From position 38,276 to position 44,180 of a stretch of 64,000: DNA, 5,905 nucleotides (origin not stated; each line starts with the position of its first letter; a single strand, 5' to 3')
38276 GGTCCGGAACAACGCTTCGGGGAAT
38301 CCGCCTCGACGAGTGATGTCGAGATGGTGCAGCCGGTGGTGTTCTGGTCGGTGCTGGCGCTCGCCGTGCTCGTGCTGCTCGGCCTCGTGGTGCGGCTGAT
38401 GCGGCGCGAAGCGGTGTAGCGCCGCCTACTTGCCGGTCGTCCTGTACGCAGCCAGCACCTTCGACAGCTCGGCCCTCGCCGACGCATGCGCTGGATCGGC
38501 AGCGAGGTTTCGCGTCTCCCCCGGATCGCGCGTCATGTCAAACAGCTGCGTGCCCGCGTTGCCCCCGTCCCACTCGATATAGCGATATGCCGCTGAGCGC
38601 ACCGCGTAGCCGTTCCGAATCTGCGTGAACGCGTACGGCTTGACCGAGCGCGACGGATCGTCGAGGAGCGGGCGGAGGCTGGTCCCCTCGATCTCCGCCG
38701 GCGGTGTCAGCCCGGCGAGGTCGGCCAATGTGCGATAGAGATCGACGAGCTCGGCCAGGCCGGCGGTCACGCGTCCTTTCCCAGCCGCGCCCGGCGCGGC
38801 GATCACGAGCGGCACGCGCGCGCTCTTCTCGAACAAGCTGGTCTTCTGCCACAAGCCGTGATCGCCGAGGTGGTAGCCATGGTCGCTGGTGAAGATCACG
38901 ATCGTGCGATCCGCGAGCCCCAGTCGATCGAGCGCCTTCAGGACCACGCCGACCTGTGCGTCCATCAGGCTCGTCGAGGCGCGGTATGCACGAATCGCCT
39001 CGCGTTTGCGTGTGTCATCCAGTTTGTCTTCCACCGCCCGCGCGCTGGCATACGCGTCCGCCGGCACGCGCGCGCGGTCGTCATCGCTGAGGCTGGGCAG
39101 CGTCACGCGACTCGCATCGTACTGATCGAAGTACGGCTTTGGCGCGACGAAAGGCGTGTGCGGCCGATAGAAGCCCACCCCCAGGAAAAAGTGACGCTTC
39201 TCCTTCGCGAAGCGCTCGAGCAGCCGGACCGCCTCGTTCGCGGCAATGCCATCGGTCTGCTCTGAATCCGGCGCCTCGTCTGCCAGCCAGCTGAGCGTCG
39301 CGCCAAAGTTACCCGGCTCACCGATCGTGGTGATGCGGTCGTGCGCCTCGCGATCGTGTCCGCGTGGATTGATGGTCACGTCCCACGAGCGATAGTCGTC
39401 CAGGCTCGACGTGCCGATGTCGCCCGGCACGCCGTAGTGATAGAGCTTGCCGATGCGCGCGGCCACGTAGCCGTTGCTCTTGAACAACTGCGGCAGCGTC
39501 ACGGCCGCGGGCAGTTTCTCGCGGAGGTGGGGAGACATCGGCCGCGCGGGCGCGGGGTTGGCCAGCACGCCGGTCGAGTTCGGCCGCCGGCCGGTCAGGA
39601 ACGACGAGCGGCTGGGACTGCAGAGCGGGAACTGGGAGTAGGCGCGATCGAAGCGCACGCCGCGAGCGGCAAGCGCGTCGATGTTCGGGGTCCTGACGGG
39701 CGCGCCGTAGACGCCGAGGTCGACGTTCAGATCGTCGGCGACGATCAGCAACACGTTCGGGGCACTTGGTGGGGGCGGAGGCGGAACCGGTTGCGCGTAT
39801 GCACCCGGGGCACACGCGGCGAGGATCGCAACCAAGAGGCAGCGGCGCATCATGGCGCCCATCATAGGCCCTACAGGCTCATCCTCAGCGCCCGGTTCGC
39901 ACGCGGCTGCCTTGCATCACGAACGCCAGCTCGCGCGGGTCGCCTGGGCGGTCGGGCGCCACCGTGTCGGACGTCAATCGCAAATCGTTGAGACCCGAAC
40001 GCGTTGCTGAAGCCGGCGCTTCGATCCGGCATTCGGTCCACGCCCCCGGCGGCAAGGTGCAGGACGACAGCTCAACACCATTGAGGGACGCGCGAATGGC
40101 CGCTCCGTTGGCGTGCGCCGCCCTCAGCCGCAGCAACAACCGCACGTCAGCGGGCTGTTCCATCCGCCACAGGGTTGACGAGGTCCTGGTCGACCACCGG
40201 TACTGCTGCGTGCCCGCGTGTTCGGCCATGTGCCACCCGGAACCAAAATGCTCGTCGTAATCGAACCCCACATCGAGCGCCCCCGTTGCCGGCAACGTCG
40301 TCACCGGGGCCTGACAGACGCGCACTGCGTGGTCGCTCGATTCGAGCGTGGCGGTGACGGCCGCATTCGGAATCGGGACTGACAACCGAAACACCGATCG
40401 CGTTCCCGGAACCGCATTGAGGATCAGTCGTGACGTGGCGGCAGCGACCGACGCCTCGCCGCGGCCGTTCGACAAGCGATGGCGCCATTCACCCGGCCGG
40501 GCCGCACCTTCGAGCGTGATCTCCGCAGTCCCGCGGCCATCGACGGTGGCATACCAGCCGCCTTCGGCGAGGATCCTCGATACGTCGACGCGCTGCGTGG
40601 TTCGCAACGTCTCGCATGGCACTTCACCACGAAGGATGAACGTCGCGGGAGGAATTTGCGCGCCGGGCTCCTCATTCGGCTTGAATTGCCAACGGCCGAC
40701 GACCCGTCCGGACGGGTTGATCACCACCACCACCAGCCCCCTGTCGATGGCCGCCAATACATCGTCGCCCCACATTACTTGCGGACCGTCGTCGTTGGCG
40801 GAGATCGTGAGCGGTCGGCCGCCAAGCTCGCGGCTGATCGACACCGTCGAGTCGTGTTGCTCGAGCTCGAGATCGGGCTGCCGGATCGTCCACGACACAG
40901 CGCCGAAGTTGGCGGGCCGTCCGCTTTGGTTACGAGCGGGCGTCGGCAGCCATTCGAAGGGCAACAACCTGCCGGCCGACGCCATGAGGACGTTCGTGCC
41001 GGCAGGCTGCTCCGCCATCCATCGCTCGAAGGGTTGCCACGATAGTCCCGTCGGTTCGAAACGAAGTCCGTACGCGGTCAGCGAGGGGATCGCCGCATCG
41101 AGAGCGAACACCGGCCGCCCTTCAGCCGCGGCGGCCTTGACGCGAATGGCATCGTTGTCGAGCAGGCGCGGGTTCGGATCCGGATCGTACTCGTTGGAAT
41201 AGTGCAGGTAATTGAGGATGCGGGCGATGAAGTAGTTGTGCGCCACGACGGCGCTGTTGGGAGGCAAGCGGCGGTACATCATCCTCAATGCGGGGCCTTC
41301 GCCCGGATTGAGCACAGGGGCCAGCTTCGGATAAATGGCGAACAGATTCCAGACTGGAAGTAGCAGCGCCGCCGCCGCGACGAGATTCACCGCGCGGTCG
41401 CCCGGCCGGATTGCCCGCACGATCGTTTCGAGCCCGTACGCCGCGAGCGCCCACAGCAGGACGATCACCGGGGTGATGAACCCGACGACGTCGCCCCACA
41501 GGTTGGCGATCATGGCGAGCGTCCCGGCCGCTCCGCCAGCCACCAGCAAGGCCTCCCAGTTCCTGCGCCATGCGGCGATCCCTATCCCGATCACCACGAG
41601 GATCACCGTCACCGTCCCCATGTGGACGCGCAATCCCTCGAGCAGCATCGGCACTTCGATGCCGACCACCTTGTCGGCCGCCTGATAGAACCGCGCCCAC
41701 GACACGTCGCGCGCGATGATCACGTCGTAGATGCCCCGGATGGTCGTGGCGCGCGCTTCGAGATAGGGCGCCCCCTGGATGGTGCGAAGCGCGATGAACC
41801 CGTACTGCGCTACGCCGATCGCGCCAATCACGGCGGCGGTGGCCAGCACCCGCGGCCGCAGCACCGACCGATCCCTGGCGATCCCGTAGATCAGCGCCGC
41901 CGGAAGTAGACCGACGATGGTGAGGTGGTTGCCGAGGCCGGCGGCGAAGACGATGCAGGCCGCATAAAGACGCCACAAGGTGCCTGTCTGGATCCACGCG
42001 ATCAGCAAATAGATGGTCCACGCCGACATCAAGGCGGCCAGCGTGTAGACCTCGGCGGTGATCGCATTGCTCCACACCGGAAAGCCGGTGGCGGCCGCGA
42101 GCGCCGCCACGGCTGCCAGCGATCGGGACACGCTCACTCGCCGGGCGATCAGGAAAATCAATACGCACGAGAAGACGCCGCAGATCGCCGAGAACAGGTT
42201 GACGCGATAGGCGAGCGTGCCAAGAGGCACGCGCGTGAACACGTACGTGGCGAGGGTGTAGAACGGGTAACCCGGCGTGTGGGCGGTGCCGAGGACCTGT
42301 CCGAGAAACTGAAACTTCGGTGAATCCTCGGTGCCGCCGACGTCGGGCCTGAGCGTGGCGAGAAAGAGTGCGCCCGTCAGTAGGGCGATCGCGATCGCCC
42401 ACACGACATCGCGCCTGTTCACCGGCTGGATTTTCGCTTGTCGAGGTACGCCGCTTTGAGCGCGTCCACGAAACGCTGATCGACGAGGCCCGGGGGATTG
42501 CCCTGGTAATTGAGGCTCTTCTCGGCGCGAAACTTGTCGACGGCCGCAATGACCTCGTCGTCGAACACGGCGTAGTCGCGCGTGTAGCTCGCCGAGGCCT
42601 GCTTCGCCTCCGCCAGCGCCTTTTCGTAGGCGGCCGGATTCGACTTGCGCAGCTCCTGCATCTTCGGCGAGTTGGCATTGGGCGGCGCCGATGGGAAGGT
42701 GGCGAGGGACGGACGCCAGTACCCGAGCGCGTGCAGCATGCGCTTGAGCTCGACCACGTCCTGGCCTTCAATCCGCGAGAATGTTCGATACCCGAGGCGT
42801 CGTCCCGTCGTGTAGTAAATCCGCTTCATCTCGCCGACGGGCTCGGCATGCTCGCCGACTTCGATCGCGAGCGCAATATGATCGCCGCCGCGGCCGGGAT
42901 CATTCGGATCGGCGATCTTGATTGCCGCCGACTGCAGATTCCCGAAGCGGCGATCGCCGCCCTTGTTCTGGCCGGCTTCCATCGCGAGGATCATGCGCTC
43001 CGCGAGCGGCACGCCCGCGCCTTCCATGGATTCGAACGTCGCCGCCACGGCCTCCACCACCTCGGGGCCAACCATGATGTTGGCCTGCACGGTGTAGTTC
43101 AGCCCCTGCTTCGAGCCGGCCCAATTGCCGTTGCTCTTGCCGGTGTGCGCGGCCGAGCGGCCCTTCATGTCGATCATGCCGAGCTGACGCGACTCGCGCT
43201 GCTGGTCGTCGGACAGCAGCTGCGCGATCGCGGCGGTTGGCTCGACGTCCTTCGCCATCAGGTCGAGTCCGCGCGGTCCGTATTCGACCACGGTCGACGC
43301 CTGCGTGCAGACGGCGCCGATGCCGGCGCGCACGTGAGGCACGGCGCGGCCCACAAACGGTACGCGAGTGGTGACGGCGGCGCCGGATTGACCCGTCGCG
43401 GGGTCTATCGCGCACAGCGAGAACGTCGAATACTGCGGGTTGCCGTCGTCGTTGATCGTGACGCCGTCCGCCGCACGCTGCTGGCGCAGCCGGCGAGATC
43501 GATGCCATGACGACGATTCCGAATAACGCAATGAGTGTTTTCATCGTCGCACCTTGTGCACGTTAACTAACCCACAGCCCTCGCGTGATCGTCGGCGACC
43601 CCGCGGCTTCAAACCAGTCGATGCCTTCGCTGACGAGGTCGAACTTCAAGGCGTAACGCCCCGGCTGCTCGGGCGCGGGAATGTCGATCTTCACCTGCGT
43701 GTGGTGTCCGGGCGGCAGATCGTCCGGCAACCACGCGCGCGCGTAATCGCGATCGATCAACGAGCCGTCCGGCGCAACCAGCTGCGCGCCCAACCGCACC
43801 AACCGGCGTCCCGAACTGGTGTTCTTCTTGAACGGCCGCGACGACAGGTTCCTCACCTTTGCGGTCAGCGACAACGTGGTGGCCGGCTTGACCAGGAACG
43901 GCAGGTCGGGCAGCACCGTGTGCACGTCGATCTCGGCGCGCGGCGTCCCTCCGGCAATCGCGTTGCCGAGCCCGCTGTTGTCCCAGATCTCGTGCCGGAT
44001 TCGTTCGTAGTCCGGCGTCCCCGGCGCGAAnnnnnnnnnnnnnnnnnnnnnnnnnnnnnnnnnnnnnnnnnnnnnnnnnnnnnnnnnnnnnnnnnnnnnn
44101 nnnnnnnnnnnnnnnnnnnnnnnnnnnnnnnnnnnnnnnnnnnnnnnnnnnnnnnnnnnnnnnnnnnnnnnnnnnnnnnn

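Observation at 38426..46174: Seven-gene cluster: ECF sigma, STAS, 91-aa ORF, permuted radical-SAM, DUF1028, DUF2723, sulfatase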

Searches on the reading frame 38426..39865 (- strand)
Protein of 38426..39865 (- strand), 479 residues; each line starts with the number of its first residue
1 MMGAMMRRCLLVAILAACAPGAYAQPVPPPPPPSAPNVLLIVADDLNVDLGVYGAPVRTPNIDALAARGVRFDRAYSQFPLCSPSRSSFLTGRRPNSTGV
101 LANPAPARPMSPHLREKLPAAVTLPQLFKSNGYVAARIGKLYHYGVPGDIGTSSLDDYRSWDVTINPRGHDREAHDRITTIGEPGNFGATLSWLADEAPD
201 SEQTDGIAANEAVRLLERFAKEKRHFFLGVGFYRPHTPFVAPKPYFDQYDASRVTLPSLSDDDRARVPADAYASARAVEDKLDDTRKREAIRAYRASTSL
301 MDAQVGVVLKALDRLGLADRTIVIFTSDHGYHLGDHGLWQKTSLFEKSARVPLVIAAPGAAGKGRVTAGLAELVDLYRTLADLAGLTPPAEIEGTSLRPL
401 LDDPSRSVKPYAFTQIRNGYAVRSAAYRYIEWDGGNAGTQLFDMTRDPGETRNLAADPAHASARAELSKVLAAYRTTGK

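Call 3: search_protein_families(library=pfam, proteins=[window:38426-39865:-], max_evalue=0.01)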
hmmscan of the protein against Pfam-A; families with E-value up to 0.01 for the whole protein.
window:38426-39865:- (479 aa): 4 families
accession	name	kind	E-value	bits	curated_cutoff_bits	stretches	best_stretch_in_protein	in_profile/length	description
PF00884.28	Sulfatase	-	2.1e-46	159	25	1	36-385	1-300/301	Sulfatase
PF16347.10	SGSH_C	-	1.1e-19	71.5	29.3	1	334-475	1-152/154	N-sulphoglucosamine sulphohydrolase, C-terminal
PF01663.27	Phosphodiest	-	1.1e-10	42.1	23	1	57-103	18-65/342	Type I phosphodiesterase / nucleotide pyrophosphatase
PF02995.22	DUF229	-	0.00036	19.8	25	1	297-336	309-348/496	Protein of unknown function (DUF229)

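Call 5: search_protein_families(library=ncbifam, proteins=[window:38426-39865:-], max_evalue=0.01)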
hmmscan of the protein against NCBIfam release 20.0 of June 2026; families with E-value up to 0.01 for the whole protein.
window:38426-39865:- (479 aa): 7 families
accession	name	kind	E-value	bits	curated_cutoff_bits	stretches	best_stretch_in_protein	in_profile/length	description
NF010322.0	PRK13759.1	equivalog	1.7e-69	234.6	481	2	155-470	140-452/486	arylsulfatase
TIGR03417.1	chol_sulfatase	equivalog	3.3e-64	217.6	433.45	2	220-469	179-434/500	choline-sulfatase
NF045661.1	HdlasePehA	equivalog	9.5e-48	163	900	3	220-405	196-396/506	phosphoric/sulfuric ester hydrolase PehA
NF052527.1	Mn_arylsulf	exception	1.3e-38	133.1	850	2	208-473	183-450/479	manganese-dependent arylsulfatase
NF038282.1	LapC_YejM_PbgA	exception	8.1e-07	27.7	825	1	284-363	404-481/584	LPS biosynthesis-modulating metalloenzyme YejM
NF051873.1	AlkPhosPhoY32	equivalog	5e-05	22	1000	0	36-103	21-90/539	alkaline phosphatase PhoY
NF053595.1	LptchSynLtaSGpos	equivalog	0.007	15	970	0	289-387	425-529/626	lipoteichoic acid synthase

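Call 71: search_protein_families(library=padloc, proteins=[window:38426-39865:-], max_evalue=0.001)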
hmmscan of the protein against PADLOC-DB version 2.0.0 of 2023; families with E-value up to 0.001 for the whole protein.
window:38426-39865:- (479 aa): 0 families

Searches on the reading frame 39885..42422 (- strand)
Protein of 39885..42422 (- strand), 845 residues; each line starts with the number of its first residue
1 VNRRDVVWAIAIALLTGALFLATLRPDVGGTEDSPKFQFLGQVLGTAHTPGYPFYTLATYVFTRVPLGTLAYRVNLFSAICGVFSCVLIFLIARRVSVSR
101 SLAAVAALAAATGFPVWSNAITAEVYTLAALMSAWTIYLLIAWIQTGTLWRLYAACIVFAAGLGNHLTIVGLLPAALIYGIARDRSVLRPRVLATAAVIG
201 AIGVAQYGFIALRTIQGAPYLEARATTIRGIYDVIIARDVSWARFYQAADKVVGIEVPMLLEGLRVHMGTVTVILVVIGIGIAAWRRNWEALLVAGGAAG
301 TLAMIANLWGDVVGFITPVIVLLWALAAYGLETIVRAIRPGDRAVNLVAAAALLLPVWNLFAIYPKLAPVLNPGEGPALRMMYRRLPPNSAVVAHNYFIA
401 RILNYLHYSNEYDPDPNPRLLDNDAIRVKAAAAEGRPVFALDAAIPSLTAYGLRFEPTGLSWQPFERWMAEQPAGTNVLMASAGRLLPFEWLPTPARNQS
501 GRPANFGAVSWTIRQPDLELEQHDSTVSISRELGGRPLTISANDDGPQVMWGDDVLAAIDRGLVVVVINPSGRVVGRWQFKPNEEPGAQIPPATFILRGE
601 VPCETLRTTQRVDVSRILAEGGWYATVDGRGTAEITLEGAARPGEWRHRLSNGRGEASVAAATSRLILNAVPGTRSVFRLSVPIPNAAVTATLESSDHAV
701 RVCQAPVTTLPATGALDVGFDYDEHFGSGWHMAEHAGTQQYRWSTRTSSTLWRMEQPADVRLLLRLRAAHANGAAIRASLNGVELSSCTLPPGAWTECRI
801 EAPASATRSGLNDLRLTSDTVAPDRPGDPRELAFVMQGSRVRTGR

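Call 3: search_protein_families(library=pfam, proteins=[window:39885-42422:-], max_evalue=0.01)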
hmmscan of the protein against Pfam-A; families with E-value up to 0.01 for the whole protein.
window:39885-42422:- (845 aa): 2 families
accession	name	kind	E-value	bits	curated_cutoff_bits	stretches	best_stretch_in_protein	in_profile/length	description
PF11028.14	TMEM260-like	-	1.9e-18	67.3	24.2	1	33-181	1-171/179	Protein O-mannosyl-transferase TMEM260-like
PF13231.12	PMT_2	-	3.8e-07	30.9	26.1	1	68-204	18-154/160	Dolichyl-phosphate-mannose-protein mannosyltransferase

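Call 5: search_protein_families(library=ncbifam, proteins=[window:39885-42422:-], max_evalue=0.01)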
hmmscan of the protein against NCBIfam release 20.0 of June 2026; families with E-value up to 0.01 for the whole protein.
window:39885-42422:- (845 aa): 0 families

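Call 71: search_protein_families(library=padloc, proteins=[window:39885-42422:-], max_evalue=0.001)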
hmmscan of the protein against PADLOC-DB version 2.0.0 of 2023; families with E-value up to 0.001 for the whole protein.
window:39885-42422:- (845 aa): 0 families

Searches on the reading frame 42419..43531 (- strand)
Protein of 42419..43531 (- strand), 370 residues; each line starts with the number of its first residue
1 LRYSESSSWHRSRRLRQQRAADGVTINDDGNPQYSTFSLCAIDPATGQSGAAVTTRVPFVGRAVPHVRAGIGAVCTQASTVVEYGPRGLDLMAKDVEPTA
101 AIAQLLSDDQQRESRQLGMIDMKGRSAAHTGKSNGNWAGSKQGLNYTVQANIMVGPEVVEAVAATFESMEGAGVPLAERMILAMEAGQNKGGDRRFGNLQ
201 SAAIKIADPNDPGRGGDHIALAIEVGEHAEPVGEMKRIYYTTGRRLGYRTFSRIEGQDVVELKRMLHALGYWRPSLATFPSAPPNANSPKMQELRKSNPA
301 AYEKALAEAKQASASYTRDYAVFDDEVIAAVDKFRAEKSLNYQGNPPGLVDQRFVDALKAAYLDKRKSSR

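Call 3: search_protein_families(library=pfam, proteins=[window:42419-43531:-], max_evalue=0.01)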
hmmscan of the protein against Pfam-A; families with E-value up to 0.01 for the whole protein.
window:42419-43531:- (370 aa): 1 family
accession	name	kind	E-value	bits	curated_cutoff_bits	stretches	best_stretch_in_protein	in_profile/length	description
PF06267.17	DUF1028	-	1.2e-59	201.8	26.2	1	36-234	1-192/193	Family of unknown function (DUF1028)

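Call 5: search_protein_families(library=ncbifam, proteins=[window:42419-43531:-], max_evalue=0.01)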
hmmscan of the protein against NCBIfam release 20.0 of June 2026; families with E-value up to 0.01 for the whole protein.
window:42419-43531:- (370 aa): 0 families

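Call 71: search_protein_families(library=padloc, proteins=[window:42419-43531:-], max_evalue=0.001)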
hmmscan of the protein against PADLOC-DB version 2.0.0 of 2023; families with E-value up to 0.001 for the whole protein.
window:42419-43531:- (370 aa): 0 families

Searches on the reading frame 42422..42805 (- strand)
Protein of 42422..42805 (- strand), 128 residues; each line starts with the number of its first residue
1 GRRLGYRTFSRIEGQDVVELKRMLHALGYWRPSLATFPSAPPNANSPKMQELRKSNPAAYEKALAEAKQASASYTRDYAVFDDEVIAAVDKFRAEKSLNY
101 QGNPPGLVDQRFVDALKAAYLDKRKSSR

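Call 65: search_protein_families(library=pfam, proteins=[window:42422-42805:-], max_evalue=1)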
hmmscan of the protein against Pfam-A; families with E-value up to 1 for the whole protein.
seq(128 aa): 1 family
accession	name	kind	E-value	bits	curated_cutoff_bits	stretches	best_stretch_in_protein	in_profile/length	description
PF01471.23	PG_binding_1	-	0.0049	17.5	23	1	14-30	2-18/57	Putative peptidoglycan binding domain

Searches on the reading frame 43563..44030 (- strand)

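Call 65: search_protein_families(library=pfam, proteins=[window:43563-44030:-], max_evalue=1)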
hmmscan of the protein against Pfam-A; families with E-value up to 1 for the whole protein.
window:43563-44030:- (155 aa): 2 families
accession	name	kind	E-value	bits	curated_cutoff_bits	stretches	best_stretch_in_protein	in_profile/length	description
PF16158.11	N_BRCA1_IG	-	0.00017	22.6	28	1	47-135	8-94/108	Ig-like domain from next to BRCA1 gene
PF10633.15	NPCBM_assoc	-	0.18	12.4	24.4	1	101-131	43-74/78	NPCBM-associated, NEW3 domain of alpha-galactosidase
